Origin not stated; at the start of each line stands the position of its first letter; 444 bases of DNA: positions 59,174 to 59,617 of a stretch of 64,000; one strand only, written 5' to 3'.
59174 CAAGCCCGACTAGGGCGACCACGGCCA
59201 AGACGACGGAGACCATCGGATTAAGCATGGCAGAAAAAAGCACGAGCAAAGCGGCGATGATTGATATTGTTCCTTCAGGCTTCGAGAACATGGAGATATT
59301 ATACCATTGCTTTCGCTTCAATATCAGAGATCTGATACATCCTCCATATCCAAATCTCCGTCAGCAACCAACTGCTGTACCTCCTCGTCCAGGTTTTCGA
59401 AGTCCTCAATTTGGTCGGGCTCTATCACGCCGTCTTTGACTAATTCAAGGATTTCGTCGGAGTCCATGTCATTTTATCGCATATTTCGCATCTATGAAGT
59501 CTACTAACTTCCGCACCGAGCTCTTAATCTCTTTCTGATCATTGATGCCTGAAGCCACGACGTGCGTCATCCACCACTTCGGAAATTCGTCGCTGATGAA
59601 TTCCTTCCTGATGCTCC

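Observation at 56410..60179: Long minus-strand operon coupling wHTH and unknown proteins to phosphatase, hydrolase, methyltransferase and NUDIX genes, with an unannotated acidic micro-ORF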

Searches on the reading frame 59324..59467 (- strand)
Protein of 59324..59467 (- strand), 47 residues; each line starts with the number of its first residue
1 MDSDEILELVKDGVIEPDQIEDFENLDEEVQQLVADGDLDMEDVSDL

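Call 3: search_protein_families(library=pfam, proteins=[window:59324-59467:-], max_evalue=0.01)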
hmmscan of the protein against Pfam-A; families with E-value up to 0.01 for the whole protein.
window:59324-59467:- (47 aa): 0 families

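Call 9: find_encoding_contigs(protein=window:59324-59467:-, flank=6000, max_places=6)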
Protein window:59324-59467:- (47 aa): 2 contigs read that carry it; 1 place shown.
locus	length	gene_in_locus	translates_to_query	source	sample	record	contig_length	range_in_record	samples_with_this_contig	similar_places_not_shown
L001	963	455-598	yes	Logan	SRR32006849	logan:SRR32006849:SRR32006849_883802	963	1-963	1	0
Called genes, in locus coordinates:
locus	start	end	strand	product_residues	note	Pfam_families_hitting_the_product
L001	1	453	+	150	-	?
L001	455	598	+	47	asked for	-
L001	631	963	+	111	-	?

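Call 20: find_homologous_proteins(query=window:59324-59467:-, max_evalue=10)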
Query window:59324-59467:- (47 aa): 163 proteins with E <= 10 among 163 candidates; the best 120 are listed.
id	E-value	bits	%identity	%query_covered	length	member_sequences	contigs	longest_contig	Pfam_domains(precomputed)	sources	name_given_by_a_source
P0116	1.2e-18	83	100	100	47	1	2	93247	-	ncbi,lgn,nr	ncbi:MAG: hypothetical protein KGI50_05745 [Patescibacteria group bacterium]|nr:hypothetical protein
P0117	3.6e-18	81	96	100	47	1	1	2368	-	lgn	-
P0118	7.2e-16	74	89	100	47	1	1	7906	-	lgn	-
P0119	7.2e-16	74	87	100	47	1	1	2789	-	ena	-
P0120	9.7e-16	74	89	94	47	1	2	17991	-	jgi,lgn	jgi:hypothetical protein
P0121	1.0e-15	73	87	100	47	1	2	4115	-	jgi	jgi:antibiotic biosynthesis monooxygenase (ABM) superfamily enzyme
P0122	1.2e-15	73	87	100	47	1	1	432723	-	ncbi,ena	-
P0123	1.3e-15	73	87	100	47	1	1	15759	-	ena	-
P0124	1.5e-15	73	85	100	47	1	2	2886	-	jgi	jgi:hypothetical protein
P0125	1.6e-15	73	87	100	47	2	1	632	-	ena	-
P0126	1.8e-15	73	83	100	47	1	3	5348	-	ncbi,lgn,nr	ncbi:hypothetical protein KGP36_07655 [Patescibacteria group bacterium]|nr:hypothetical protein [Pat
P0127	1.9e-15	73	85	100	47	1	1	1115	-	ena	-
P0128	2.0e-15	73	89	96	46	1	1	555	-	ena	-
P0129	2.3e-15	72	85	100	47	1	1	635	-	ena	-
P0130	2.8e-15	72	85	100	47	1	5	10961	-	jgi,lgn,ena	-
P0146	8.5e-15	71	85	100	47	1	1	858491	-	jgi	jgi:hypothetical protein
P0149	9.3e-15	71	90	85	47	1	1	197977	PF22746.2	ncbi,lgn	-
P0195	1.3e-13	67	77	100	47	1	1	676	PF22746.2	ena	-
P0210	2.9e-13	66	77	100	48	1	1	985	PF22746.2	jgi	jgi:hypothetical protein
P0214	3.4e-13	66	77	100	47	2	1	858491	-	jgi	jgi:hypothetical protein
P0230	6.7e-13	65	77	100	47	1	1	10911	PF22746.2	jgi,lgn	jgi:hypothetical protein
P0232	7.8e-13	65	77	100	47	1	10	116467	PF22746.2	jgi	jgi:hypothetical protein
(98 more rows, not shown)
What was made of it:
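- Checked: NCBI lists it as hypothetical protein KGI50_05745 (call 20).
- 163 clusters, the 120 listed at 74-100% identity, nearly all 47-48 aa (call 20).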

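Call 23: search_protein_families(library=pfam, proteins=[window:59324-59467:-, P0149, P0232, P0195], max_evalue=10)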
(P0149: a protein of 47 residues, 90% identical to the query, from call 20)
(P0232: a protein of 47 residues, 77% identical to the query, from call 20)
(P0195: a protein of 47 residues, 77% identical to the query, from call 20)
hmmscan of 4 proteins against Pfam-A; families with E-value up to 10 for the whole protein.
window:59324-59467:- (47 aa): 2 families
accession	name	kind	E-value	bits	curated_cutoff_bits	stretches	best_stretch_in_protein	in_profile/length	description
PF22746.1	SHOCT-like_DUF2089-C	-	0.034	14.2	27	1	5-18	5-18/32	SHOCT-like domain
PF03962.21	Mnd1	-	0.72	10.6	23.5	0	27-44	33-50/60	Mnd1 HTH domain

P0149 (47 aa): 3 families
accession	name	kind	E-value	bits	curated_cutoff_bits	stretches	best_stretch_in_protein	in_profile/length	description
PF22746.1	SHOCT-like_DUF2089-C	-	2.1e-05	24.4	27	2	32-47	8-23/32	SHOCT-like domain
PF14237.11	GYF_2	-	0.071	13.3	25.8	1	28-42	16-30/50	GYF domain 2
PF06972.17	GIP1_N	-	0.12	13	26.4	1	26-45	20-39/60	GBF-interacting protein 1 N-terminal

P0232 (47 aa): 3 families
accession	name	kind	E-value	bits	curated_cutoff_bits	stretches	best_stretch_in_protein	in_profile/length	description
PF22746.1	SHOCT-like_DUF2089-C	-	7.2e-07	29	27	2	32-47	8-23/32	SHOCT-like domain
PF18495.6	VbhA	-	0.098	13.1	25.9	1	28-45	24-41/47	Antitoxin VbhA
PF14237.11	GYF_2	-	0.25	11.6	25.8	1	1-18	13-30/50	GYF domain 2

P0195 (47 aa): 2 families
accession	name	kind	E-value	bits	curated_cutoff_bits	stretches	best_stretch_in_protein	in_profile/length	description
PF22746.1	SHOCT-like_DUF2089-C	-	2.8e-05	24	27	2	32-47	8-23/32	SHOCT-like domain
PF13591.12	MerR_2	-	0.057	13.7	29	1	2-28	13-39/84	MerR HTH family regulatory protein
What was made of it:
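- On SHOCT-like domain (PF22746): Only P0232 passes (call 23).
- Closest known: SHOCT / SHOCT-like bihelical domains. Same: Family members match PF22746 twice, and P0232 reaches 29.0 bits against a cut-off of 27 (call 23).
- PF22746 reaches its gathering score in the relative P0232 (call 23).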

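Call 24: find_related_loci(query=A2, collection=metagenome_contigs, flank=5000)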
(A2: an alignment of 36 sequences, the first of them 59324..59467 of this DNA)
Query A2 (47 aa) in metagenome_contigs; peptide patterns used: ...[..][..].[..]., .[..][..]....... (x = any residue, [..] = any of these).
573 stretches matched a pattern; 43 encode a relative of the query (tblastn E <= 1e-3); 43 distinct loci.
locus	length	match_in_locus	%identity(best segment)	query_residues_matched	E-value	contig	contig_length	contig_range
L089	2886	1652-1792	85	1-47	2e-21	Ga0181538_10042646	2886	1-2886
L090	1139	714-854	83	1-47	8e-21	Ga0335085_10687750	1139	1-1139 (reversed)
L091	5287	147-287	85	1-47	1e-20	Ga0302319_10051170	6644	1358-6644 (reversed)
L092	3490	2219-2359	85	1-47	1e-20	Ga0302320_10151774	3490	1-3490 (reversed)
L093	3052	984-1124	83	1-47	2e-20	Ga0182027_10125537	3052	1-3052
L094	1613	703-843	83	1-47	4e-20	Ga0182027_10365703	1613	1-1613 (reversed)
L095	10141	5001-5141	83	1-47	6e-20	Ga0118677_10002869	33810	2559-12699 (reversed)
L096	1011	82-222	81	1-47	5e-20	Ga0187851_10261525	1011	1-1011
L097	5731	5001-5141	81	1-47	1e-19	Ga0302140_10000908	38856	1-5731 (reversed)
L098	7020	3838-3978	81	1-47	1e-19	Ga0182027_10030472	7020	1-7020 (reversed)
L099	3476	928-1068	79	1-47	2e-19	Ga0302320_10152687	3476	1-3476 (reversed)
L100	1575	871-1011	83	1-47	2e-19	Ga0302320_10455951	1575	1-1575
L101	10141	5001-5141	81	1-47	3e-19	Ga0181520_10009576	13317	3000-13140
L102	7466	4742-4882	81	1-47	3e-19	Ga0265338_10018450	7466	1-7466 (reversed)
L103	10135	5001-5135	84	1-45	3e-19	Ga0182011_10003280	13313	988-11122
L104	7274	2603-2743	79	1-47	4e-19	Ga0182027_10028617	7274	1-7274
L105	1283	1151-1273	88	1-41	7e-19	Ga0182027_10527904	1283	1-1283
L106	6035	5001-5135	82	1-45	7e-19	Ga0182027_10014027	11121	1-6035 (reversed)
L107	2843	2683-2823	79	1-47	8e-19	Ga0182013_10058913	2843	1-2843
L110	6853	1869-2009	74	1-47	2e-18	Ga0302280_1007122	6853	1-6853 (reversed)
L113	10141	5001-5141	77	1-47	3e-18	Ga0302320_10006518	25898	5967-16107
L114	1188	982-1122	77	1-47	3e-18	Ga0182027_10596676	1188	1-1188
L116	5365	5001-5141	72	1-47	1e-17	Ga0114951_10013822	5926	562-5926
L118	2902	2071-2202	75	1-44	2e-17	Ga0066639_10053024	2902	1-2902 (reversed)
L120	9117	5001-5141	74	1-47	7e-17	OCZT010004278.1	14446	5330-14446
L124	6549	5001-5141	68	1-47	1e-15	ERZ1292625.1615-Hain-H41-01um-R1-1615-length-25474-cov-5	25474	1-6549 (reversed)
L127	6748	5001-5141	64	1-47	9e-14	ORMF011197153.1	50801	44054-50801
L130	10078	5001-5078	88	1-26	4e-10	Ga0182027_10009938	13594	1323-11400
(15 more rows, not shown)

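Call 32: search_protein_families(library=pfam, proteins=[L101:2290-4989:+, L120:2045-4999:+, L106:2673-4997:+, L113:2631-4937:+, L103:3738-4991:+, L099:2-910:+, L118:1021-2040:+, L124:4337-4999:+, L102:4238-4735:+, L104:2037-2597:+], max_evalue=0.001)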
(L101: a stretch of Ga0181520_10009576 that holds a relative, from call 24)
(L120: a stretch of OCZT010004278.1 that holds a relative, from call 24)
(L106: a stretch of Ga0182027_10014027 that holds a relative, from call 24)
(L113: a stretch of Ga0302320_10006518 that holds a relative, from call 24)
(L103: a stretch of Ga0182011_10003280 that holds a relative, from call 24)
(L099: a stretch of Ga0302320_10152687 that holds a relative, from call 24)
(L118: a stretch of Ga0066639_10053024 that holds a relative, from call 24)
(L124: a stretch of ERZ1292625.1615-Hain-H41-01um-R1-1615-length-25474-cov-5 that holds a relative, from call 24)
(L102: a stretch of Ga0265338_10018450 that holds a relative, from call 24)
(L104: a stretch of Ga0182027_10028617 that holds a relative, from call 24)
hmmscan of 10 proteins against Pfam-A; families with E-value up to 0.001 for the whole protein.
L101:2290-4989:+ (899 aa): 1 family
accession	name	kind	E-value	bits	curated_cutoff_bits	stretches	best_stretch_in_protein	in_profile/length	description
PF04851.21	ResIII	-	2e-16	60.8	22.5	1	93-334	8-163/164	Type III restriction enzyme, res subunit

L120:2045-4999:+ (984 aa): 0 families

L106:2673-4997:+ (774 aa): 4 families
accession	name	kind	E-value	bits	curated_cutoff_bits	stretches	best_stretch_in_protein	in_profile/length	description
PF02463.25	SMC_N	-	3.2e-16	59.9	40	2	3-105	2-112/220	RecF/RecN/SMC N terminal domain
PF08209.17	Sgf11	-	8.9e-06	25.6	26.4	1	295-315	3-23/33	Sgf11 (transcriptional regulation protein)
PF13304.12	AAA_21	-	1.6e-05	25.6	27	0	28-46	3-21/304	AAA domain, putative AbiEii toxin, Type IV TA system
PF13555.12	AAA_29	-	0.00015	21.8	27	1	18-45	15-43/61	P-loop containing region of AAA domain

L113:2631-4937:+ (768 aa): 3 families
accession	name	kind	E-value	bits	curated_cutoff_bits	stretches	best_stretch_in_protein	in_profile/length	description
PF09848.15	SLFN-g3_helicase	-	6.4e-105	351.7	24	1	263-608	1-354/354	Schlafen group 3, DNA/RNA helicase domain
PF00717.28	Peptidase_S24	-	3.8e-20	72.2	23.3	1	645-753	1-105/116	Peptidase S24-like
PF04851.21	ResIII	-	1.8e-05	25.2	22.5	0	332-372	120-151/164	Type III restriction enzyme, res subunit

L103:3738-4991:+ (417 aa): 2 families
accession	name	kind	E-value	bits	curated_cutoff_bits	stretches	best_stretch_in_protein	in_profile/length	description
PF00675.25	Peptidase_M16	-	5.6e-17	62.4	22.3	1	26-159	11-141/149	Insulinase (Peptidase family M16)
PF05193.26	Peptidase_M16_C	-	4.7e-07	30.3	23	1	176-348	3-177/181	Peptidase M16 inactive domain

L099:2-910:+ (302 aa): 0 families

L118:1021-2040:+ (339 aa): 1 family
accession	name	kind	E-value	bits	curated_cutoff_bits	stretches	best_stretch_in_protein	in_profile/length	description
PF14279.12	HNH_5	-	6.8e-06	26.4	27.5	0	30-50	1-21/56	HNH endonuclease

L124:4337-4999:+ (220 aa): 0 families

L102:4238-4735:+ (165 aa): 1 family
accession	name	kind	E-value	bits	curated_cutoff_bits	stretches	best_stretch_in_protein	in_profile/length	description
PF14367.12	DUF4411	-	1.1e-24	87.4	23.5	1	10-164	1-158/159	Domain of unknown function (DUF4411)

L104:2037-2597:+ (186 aa): 2 families
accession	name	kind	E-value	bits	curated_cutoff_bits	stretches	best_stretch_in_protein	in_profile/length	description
PF10881.14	DUF2726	-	4.7e-20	72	24.7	1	67-181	8-123/126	Protein of unknown function (DUF2726)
PF04480.18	DUF559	-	5.5e-07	29.9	20.6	1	120-181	44-104/109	Protein of unknown function (DUF559)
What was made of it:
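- Some upstream neighbours, such as the M16 peptidase, do not bind DNA (call 32).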

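Call 33: search_protein_families(library=pfam, proteins=[L110:1472-1867:+, L127:4451-4999:+, L093:548-997:+, L098:478-3579:+, L107:2437-2679:+, L095:4065-4835:+, L105:198-1133:+, L116:2268-4958:+, L114:456-917:+, L130:1635-4742:+], max_evalue=0.001)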
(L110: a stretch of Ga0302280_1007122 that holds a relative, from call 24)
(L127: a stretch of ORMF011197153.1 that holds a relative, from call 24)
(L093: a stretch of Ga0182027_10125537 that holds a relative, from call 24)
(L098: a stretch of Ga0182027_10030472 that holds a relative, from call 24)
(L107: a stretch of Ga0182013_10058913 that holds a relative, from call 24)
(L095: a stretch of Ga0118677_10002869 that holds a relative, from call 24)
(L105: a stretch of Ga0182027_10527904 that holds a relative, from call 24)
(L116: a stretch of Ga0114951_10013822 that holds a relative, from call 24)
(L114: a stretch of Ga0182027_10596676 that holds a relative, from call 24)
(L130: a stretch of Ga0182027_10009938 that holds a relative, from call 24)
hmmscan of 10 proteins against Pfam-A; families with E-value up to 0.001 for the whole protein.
L110:1472-1867:+ (131 aa): 0 families

L127:4451-4999:+ (182 aa): 0 families

L093:548-997:+ (149 aa): 0 families

L098:478-3579:+ (1033 aa): 6 families
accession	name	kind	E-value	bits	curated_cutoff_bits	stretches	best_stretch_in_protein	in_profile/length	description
PF11867.13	T1RH-like_C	-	5.8e-124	414.2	26.8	1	700-1028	2-328/329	Type I restriction enzyme HindI endonuclease subunit-like, C-terminal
PF18766.7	SWI2_SNF2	-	1.3e-84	283.8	26.7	1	280-515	1-220/221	SWI2/SNF2 ATPase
PF04313.20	HSDR_N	-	8.5e-47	160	25.1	1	6-204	4-185/198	Type I restriction enzyme R protein N terminus (HSDR_N)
PF22679.2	T1R_D3-like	-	4.4e-22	79.6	27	1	614-683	85-156/158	Type I restriction enzyme subunit R domain 3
PF04851.21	ResIII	-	6.8e-21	75.3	22.5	1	281-448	8-163/164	Type III restriction enzyme, res subunit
PF00270.35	DEAD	-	1.7e-06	28.3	26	1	310-448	22-161/167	DEAD/DEAH box helicase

L107:2437-2679:+ (80 aa): 0 families

L095:4065-4835:+ (256 aa): 1 family
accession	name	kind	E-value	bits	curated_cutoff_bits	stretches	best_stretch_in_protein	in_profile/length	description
PF18734.6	HEPN_AbiU2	-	1e-13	51.7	26.8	1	95-227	36-188/193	AbiU2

L105:198-1133:+ (311 aa): 0 families

L116:2268-4958:+ (896 aa): 2 families
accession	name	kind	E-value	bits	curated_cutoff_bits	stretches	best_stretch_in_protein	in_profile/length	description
PF04851.21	ResIII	-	4.4e-19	69.4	22.5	1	93-334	8-163/164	Type III restriction enzyme, res subunit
PF00270.35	DEAD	-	8e-05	22.9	26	0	136-335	17-162/167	DEAD/DEAH box helicase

L114:456-917:+ (153 aa): 0 families

L130:1635-4742:+ (1035 aa): 5 families
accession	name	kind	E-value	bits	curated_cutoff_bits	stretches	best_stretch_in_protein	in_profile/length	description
PF11867.13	T1RH-like_C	-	2.2e-126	422.1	26.8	1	702-1030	2-328/329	Type I restriction enzyme HindI endonuclease subunit-like, C-terminal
PF18766.7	SWI2_SNF2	-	1.6e-83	280.2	26.7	1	282-517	1-220/221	SWI2/SNF2 ATPase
PF04313.20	HSDR_N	-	2e-45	155.5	25.1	1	8-206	4-185/198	Type I restriction enzyme R protein N terminus (HSDR_N)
PF22679.2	T1R_D3-like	-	5.5e-22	79.3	27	1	618-685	87-156/158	Type I restriction enzyme subunit R domain 3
PF04851.21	ResIII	-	3.6e-20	73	22.5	1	283-450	8-163/164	Type III restriction enzyme, res subunit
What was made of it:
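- Some neighbours (DUF4411, AbiU2, HEPN-like) are toxin-like (calls 32, 33).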

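Call 34: find_encoding_contigs(protein=P0146, flank=7000, max_places=2)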
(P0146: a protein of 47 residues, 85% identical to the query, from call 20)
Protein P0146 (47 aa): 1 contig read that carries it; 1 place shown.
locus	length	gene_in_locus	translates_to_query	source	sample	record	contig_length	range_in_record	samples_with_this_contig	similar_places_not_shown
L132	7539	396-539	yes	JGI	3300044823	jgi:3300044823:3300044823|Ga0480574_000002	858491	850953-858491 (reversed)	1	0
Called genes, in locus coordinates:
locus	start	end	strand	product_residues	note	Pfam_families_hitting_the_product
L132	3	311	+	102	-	?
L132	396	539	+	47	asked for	-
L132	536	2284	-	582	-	-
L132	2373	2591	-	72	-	-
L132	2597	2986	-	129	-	-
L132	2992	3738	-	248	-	PF01555:N6_N4_Mtase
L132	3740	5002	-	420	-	PF02195:ParB_N, PF01555:N6_N4_Mtase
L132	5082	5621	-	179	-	PF06114:Peptidase_M78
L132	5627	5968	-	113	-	PF01381:HTH_3, PF12844:HTH_19, PF13443:HTH_26 (faint), PF13560:HTH_31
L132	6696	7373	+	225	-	PF14528:LAGLIDADG_3 (weak)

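Call 35: find_encoding_contigs(protein=P0214, flank=7000, max_places=2)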
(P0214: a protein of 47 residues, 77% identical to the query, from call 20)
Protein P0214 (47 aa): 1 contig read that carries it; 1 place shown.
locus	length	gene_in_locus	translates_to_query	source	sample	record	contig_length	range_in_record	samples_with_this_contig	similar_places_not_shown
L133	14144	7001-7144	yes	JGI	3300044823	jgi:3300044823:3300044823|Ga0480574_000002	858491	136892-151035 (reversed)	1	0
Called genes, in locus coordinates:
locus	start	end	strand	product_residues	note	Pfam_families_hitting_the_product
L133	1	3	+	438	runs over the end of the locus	PF02689:Herpes_Helicase (faint), PF05970:PIF1, PF13245:AAA_19, PF13604:AAA_30, PF13401:AAA_22 (faint), PF13479:AAA_24 (faint)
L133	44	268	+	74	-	-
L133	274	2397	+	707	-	PF01555:N6_N4_Mtase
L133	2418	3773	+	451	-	-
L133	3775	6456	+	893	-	PF04851:ResIII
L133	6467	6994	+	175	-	PF10881:DUF2726, PF04480:DUF559 (weak)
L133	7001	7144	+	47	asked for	-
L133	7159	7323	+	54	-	-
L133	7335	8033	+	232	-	-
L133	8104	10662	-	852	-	PF11949:DUF3466 (faint)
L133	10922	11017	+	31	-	-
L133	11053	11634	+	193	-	-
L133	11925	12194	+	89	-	-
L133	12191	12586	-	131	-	PF13473:Cupredoxin_1 (weak)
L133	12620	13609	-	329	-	PF13386:DsbD_2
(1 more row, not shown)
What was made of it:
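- Two copies sit on one 858-kb contig (calls 34, 35).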

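Call 36: find_encoding_contigs(protein=P0122, flank=7000, max_places=2)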
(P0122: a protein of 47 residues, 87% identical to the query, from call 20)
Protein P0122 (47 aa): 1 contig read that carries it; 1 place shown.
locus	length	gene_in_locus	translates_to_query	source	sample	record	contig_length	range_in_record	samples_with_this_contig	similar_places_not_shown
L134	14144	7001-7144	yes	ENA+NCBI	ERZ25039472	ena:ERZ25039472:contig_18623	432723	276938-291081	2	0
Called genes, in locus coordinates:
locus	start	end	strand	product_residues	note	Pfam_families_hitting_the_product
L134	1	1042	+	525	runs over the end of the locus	PF12161:HsdM_N, PF02384:N6_Mtase, PF01170:UPF0020 (weak)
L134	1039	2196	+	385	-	PF01420:Methylase_S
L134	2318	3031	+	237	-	-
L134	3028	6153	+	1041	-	PF04313:HSDR_N, PF04851:ResIII, PF18766:SWI2_SNF2, PF22679:T1R_D3-like, PF11867:T1RH-like_C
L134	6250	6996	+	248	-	-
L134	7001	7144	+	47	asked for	-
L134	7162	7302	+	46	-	-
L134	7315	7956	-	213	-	PF13483:Lactamase_B_3, PF12706:Lactamase_B_2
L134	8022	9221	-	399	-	PF04326:SLFN_AlbA_2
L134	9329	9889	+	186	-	-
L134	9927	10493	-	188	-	-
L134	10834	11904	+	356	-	-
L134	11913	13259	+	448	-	PF11611:DUF4352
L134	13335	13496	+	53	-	-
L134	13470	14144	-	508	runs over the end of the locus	PF01609:DDE_Tnp_1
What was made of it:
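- Location on mobile islands next to Type I and Type III R-M genes, DUF2726, HNH and helicase genes (calls 32-36).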

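Call 39: search_protein_families(library=padloc, proteins=[window:59324-59467:-], max_evalue=0.01)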
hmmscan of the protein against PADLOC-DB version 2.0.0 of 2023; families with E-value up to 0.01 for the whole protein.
window:59324-59467:- (47 aa): 0 families
